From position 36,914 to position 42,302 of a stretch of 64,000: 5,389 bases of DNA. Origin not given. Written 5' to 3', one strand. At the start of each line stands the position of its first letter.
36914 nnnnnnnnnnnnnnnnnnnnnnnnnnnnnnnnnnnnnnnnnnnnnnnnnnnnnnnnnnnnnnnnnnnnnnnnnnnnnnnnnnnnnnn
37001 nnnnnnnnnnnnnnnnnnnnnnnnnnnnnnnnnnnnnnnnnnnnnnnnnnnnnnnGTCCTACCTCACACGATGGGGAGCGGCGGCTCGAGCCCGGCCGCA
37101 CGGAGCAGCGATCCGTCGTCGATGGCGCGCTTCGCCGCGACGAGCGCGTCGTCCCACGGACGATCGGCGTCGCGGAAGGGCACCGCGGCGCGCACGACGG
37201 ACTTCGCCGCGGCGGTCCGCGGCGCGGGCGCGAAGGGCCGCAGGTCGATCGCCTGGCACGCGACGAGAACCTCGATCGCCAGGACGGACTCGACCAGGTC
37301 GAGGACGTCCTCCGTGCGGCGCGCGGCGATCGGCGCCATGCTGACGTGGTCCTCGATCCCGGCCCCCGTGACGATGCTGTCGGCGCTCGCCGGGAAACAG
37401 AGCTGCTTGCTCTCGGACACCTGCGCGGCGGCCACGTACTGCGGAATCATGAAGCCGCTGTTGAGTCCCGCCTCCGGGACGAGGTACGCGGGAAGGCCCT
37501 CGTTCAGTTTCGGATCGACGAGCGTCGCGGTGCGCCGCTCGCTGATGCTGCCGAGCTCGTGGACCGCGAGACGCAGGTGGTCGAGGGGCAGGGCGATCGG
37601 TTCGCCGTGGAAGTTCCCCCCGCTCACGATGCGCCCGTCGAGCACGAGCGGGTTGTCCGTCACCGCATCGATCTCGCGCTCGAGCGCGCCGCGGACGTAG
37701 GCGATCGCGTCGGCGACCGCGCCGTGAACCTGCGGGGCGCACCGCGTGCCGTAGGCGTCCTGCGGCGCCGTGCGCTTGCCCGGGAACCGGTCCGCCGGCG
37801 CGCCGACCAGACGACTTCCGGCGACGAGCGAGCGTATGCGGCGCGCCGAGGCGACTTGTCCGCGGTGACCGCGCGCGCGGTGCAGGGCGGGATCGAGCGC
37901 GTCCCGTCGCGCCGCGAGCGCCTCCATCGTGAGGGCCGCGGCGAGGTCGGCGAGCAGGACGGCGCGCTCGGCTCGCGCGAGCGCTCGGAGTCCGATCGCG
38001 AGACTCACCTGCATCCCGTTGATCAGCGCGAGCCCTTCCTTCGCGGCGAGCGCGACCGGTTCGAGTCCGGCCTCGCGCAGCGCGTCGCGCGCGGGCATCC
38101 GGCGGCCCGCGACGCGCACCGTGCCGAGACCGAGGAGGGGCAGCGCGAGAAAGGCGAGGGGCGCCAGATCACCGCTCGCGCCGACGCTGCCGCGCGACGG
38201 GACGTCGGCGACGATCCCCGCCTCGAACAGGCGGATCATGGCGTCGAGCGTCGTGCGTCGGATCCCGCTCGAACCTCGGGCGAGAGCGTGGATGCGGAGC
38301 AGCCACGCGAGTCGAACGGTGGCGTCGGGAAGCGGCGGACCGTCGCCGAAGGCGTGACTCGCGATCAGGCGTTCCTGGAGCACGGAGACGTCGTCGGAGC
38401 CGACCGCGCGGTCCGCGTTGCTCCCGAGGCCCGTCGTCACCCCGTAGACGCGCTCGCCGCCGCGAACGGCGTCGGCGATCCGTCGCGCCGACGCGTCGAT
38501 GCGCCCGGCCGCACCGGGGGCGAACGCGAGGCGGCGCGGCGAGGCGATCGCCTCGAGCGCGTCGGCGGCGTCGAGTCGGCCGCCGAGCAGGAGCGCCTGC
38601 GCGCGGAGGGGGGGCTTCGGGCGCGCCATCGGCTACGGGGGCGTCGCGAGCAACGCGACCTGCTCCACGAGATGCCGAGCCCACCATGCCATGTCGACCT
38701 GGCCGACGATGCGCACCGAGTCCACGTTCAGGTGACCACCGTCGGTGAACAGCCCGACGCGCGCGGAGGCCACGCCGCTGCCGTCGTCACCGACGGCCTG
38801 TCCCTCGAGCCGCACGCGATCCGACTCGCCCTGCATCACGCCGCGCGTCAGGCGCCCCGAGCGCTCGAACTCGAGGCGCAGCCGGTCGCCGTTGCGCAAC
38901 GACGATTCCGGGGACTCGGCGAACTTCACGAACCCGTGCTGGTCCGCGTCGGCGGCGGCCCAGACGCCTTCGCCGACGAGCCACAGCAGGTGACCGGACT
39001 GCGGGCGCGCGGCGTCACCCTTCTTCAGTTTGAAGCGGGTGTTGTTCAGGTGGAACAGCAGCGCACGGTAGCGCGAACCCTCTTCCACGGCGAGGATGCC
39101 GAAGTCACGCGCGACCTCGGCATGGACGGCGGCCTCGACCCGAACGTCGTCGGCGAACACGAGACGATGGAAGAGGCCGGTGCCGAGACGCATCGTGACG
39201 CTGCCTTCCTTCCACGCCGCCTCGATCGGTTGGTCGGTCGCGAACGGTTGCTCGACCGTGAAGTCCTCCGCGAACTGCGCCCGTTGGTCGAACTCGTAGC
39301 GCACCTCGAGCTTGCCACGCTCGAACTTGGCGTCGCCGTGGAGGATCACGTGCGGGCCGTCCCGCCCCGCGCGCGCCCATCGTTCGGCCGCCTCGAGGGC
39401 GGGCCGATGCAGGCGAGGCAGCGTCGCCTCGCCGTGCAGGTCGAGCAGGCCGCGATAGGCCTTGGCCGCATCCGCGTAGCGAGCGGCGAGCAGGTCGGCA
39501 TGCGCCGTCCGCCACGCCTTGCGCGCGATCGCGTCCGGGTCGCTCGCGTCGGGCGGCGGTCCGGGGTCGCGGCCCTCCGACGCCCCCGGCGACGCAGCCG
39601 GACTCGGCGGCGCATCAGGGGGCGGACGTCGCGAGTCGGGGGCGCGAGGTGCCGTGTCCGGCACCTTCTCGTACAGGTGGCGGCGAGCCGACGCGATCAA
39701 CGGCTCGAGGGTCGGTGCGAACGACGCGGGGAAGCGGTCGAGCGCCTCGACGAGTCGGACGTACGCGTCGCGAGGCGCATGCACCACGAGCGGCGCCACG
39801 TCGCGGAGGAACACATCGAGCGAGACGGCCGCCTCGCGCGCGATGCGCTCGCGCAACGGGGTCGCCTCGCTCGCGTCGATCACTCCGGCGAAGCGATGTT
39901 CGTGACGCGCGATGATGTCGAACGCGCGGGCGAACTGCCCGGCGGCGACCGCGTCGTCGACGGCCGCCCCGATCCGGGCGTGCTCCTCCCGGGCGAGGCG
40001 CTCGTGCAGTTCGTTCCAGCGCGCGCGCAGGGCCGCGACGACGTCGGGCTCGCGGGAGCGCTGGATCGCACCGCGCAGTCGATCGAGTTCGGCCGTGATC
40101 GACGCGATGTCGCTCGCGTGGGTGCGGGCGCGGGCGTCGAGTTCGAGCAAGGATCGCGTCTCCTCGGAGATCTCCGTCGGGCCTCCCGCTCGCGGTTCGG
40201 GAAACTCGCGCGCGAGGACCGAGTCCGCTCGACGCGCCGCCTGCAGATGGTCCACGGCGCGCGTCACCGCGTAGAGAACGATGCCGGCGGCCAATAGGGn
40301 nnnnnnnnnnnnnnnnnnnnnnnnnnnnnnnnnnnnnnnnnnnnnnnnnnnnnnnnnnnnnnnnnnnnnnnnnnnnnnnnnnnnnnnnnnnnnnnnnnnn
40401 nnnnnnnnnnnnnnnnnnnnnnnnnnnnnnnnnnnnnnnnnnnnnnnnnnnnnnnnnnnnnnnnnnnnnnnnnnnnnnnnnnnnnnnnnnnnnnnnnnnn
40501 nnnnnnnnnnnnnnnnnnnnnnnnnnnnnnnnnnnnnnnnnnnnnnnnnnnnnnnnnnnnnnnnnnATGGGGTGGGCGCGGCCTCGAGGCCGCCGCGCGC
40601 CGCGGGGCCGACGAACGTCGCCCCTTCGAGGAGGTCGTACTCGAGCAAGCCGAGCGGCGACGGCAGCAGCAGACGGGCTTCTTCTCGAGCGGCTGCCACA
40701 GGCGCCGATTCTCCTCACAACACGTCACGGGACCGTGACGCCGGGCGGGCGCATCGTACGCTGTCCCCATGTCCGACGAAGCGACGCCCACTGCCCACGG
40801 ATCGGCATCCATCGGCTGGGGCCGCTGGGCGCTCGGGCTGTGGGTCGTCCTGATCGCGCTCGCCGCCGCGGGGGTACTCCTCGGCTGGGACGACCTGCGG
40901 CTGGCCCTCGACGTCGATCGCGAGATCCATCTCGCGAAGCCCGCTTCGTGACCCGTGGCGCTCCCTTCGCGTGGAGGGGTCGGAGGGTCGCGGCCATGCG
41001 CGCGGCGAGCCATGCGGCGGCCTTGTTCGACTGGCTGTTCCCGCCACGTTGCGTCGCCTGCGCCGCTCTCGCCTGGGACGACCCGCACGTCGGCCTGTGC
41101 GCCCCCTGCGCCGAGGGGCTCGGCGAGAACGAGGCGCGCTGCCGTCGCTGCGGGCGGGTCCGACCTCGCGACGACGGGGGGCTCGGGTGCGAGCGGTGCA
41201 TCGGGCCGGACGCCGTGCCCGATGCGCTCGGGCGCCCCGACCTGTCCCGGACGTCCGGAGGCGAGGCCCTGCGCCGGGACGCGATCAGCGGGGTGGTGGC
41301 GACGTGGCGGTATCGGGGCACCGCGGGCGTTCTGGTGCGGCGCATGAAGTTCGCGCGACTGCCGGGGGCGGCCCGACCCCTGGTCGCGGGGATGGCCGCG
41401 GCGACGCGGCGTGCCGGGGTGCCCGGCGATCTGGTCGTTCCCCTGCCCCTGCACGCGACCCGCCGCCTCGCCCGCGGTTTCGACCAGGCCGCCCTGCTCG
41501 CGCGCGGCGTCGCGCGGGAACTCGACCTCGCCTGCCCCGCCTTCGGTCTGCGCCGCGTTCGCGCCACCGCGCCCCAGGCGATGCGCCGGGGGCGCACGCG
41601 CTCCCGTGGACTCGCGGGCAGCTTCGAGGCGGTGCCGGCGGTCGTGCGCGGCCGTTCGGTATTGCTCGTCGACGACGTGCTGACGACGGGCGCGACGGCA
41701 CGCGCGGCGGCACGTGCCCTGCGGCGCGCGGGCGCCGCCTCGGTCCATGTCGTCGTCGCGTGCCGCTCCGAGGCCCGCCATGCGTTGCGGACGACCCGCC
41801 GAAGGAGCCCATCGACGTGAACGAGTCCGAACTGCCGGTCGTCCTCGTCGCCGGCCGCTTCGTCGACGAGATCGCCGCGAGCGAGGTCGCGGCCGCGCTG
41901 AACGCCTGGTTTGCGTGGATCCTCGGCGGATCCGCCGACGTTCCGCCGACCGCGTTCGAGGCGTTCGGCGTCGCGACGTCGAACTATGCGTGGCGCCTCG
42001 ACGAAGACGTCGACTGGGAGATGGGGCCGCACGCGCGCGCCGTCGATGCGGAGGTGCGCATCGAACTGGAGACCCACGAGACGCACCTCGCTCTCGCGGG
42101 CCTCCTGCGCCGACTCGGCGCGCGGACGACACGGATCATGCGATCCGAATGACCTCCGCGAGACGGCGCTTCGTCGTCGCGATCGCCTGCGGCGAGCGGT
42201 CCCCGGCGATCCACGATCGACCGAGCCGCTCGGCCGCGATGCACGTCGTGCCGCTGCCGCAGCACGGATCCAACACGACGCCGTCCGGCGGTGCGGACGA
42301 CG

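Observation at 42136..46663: Orphan beta-class DNA methyltransferase embedded (overlapping codons) with AsmA-like and DUF368 envelope genes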

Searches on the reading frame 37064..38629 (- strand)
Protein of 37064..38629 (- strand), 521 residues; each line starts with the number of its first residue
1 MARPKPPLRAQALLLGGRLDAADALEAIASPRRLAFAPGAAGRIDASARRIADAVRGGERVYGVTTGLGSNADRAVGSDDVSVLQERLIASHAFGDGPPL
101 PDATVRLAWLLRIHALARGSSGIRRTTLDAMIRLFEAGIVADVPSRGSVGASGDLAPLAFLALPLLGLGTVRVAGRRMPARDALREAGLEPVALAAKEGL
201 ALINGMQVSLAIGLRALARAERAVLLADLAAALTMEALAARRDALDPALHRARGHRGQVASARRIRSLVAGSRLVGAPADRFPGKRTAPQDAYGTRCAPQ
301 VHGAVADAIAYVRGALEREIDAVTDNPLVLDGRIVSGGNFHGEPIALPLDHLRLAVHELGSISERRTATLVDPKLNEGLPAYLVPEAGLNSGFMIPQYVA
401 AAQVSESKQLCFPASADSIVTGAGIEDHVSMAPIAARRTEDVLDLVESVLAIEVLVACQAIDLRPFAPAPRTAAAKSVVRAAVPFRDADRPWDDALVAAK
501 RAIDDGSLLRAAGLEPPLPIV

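Call 37: search_protein_families(library=pfam, proteins=[window:37064-38629:-], max_evalue=0.05)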
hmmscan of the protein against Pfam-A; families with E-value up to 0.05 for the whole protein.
window:37064-38629:- (521 aa): 1 family
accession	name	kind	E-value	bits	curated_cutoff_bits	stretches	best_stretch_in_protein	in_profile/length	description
PF00221.24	Lyase_aromatic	-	1.1e-167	558.9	27.3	1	23-480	4-465/466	Aromatic amino acid lyase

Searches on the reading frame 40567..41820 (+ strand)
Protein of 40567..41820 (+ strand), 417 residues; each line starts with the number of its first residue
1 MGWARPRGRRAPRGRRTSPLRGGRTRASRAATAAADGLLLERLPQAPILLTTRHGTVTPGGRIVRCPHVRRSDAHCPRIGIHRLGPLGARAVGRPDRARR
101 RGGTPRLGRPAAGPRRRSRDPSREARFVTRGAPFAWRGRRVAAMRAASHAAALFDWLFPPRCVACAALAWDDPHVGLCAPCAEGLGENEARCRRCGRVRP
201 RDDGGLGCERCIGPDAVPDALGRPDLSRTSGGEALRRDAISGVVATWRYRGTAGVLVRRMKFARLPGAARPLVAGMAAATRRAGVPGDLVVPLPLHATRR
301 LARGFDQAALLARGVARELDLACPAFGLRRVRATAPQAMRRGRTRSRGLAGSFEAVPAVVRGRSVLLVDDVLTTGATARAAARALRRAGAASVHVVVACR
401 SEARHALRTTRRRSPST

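Call 9: search_protein_families(library=pfam, proteins=[window:40567-41820:+], max_evalue=0.01)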
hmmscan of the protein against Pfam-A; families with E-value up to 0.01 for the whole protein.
window:40567-41820:+ (417 aa): 5 families
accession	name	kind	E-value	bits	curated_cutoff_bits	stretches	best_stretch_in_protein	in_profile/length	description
PF00156.33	Pribosyltran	-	4.4e-12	46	26.3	1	308-404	40-129/158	Phosphoribosyl transferase domain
PF18912.6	DZR_2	-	3.7e-09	36.7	27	1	153-211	1-55/56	Double zinc ribbon domain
PF14681.12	UPRTase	-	1.5e-05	25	27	1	353-415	111-173/206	Uracil phosphoribosyltransferase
PF25199.1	nSTAND_NTPase5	-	0.0037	17.5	34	1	349-409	83-142/145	Novel STAND NTPase 5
PF15609.12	PRTase_2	-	0.0042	17.1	28.8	1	361-399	118-155/188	Phosphoribosyl transferase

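Call 10: search_protein_families(library=ncbifam, proteins=[window:40567-41820:+], max_evalue=0.01)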
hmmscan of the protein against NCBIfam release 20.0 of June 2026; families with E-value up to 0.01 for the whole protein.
window:40567-41820:+ (417 aa): 36 families (the best 25 are shown)
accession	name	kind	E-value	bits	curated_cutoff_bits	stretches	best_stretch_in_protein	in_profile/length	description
NF008616.0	PRK11595.1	equivalog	2.9e-27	95.6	304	1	244-401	65-226/227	DNA utilization protein GntX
TIGR00201.1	comF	subfamily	5.6e-21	75.3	233.55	1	243-400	35-190/190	ComF family protein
TIGR01251.1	ribP_PPkin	subfamily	4.1e-07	29.2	113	1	358-397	206-245/309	ribose-phosphate diphosphokinase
TIGR00336.1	pyrE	equivalog_domain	1.4e-06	28.2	106.8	1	340-411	88-157/173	orotate phosphoribosyltransferase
NF002620.0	PRK02277.1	subfamily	1.8e-06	27.8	115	1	344-398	123-177/201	orotate phosphoribosyltransferase-like protein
NF002095.0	PRK00934.1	equivalog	2e-06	27.2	296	1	359-397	202-240/287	ribose-phosphate diphosphokinase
NF005537.0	PRK07199.1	subfamily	3.4e-06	26.4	322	1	358-398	207-247/301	ribose-phosphate diphosphokinase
NF006605.0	PRK09162.1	equivalog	3.8e-06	26.4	181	1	357-405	92-141/183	hypoxanthine-guanine phosphoribosyltransferase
NF003549.0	PRK05205.1-5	equivalog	7e-06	25.6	138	1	355-392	92-129/182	bifunctional pyr operon transcriptional regulator/uracil phosphoribosyltransferase PyrR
NF004689.0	PRK06031.1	equivalog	1.2e-05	24.6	175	1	359-405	151-197/233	phosphoribosyltransferase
NF002636.0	PRK02304.1-5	equivalog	1.6e-05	24.5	125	1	359-398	114-153/176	adenine phosphoribosyltransferase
NF003545.0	PRK05205.1-1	equivalog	2.3e-05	23.9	140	1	355-397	82-125/171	bifunctional pyr operon transcriptional regulator/uracil phosphoribosyltransferase PyrR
NF005592.0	PRK07322.1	subfamily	2.4e-05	23.8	143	1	359-403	117-161/180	adenine phosphoribosyltransferase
NF002634.0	PRK02304.1-3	equivalog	2.7e-05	24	170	1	358-394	114-150/182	adenine phosphoribosyltransferase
TIGR01134.1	purF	equivalog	3.2e-05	23.5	350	1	344-399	316-368/432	amidophosphoribosyltransferase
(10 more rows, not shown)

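Call 38: search_protein_families(library=padloc, proteins=[window:40567-41820:+], max_evalue=0.01)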
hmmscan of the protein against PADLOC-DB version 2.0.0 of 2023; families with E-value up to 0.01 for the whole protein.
window:40567-41820:+ (417 aa): 3 families
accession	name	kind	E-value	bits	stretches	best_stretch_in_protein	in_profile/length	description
PDLC03928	PsyrT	-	4.4e-10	36.5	1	251-400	538-683/689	-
PDLC03962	ShosT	-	7.2e-09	33.9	1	359-399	168-209/237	-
PDLC02869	DpdF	-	0.0017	16.7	1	335-395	4-64/74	DpdF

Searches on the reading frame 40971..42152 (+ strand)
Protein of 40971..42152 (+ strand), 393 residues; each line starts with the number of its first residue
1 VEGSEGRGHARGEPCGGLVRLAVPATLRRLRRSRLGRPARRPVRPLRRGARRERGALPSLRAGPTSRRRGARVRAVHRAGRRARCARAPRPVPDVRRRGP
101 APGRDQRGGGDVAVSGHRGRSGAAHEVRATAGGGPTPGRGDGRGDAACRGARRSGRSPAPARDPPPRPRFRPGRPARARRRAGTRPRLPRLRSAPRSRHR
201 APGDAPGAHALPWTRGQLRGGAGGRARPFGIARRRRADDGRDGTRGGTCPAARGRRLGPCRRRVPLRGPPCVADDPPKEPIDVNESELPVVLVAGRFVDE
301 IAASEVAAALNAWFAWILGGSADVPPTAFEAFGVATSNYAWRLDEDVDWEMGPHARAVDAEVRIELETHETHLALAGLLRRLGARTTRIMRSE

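Call 9: search_protein_families(library=pfam, proteins=[window:40971-42152:+], max_evalue=0.01)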
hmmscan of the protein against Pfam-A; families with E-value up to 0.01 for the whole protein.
window:40971-42152:+ (393 aa): 0 families

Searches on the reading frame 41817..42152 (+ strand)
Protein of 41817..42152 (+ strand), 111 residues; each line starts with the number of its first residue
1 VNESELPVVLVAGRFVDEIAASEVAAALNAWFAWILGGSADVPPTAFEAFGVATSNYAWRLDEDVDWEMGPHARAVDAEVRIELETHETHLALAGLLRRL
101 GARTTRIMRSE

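Call 37: search_protein_families(library=pfam, proteins=[window:41820-42152:+], max_evalue=0.05)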
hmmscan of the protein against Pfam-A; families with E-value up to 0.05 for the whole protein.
window:41820-42152:+ (110 aa): 0 families

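Call 38: search_protein_families(library=padloc, proteins=[window:41820-42152:+], max_evalue=0.01)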
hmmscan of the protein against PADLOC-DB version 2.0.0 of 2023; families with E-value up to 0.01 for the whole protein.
window:41820-42152:+ (110 aa): 0 families

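Call 68: search_protein_families(library=pfam, proteins=[window:41817-42152:+], max_evalue=0.01)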
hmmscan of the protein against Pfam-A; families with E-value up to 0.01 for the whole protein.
window:41817-42152:+ (111 aa): 0 families
